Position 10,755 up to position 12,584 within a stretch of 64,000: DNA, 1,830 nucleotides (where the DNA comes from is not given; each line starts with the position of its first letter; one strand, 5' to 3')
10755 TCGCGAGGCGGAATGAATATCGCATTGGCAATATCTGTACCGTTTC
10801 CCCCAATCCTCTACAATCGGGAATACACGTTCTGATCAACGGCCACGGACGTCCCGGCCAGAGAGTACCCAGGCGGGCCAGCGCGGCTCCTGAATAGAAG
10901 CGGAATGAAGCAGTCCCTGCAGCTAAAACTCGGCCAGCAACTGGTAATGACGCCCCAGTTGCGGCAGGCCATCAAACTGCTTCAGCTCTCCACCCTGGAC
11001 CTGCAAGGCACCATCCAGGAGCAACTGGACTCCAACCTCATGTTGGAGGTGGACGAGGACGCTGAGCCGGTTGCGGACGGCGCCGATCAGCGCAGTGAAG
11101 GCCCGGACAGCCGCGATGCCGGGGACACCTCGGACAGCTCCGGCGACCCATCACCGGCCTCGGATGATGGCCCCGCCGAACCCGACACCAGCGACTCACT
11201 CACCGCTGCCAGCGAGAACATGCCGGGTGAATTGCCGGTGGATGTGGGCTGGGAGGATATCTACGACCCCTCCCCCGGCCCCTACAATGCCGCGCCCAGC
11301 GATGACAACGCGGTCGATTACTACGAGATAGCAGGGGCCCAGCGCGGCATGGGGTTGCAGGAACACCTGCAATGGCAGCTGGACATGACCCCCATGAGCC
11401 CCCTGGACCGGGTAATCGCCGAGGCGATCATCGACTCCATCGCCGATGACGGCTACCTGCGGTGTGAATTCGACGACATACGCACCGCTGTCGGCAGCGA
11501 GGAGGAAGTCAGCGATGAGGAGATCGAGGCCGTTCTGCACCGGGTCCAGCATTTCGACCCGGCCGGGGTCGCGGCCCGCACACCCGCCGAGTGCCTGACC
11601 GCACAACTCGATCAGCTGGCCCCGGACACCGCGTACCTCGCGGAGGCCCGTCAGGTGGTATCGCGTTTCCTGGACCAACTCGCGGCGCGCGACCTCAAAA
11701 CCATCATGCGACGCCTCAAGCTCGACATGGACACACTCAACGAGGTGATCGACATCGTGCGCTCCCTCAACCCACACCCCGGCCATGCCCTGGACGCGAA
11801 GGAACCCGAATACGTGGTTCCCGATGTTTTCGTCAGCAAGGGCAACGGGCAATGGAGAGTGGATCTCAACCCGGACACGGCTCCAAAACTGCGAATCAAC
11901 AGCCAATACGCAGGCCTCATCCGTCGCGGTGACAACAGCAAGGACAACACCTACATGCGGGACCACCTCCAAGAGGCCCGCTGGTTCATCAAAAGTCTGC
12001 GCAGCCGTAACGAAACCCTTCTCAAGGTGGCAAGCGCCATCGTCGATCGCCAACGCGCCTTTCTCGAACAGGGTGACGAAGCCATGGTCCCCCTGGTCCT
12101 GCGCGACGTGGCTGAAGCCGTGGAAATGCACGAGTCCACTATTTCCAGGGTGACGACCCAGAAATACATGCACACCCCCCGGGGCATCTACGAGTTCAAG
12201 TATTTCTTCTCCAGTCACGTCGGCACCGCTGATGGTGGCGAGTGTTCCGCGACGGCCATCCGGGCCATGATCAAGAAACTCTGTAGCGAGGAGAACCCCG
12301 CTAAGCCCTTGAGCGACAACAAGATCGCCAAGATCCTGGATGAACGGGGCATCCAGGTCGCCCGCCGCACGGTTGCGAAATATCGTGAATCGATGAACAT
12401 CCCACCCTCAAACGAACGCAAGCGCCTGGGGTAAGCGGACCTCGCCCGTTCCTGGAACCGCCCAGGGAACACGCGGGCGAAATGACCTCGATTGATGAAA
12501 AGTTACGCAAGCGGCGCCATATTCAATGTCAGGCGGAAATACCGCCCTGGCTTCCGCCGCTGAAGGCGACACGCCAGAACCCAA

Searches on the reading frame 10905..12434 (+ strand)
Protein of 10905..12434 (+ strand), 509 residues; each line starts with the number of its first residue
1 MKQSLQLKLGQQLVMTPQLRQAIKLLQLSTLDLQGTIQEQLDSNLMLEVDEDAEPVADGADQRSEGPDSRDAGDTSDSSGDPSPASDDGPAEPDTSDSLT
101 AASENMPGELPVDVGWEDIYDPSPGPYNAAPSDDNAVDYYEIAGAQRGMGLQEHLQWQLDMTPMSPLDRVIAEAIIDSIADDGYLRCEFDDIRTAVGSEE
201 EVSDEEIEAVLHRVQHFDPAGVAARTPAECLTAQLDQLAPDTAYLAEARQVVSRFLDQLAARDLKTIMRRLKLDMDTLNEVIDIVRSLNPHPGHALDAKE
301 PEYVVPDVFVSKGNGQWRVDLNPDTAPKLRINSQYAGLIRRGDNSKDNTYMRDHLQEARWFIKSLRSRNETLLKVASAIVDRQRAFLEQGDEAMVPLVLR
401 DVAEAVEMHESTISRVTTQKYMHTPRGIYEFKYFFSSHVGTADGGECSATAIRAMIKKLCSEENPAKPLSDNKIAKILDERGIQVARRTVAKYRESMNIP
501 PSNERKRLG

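Call 34: search_protein_families(library=pfam, proteins=[window:10905-12434:+], max_evalue=0.00001)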
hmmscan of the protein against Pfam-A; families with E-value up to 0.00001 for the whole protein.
window:10905-12434:+ (509 aa): 3 families
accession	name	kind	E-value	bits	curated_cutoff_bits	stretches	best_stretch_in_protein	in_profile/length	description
PF04552.19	Sigma54_DBD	-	5.9e-70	234.6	22.8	1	349-507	2-160/160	Sigma-54, DNA binding domain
PF04963.19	Sigma54_CBD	-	6.1e-59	199.3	22.9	1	147-335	8-185/185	Sigma-54 factor, core binding domain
PF00309.25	Sigma54_AID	-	1.1e-15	57.6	23.8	1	4-49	1-46/46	Sigma-54 factor, Activator interacting domain (AID)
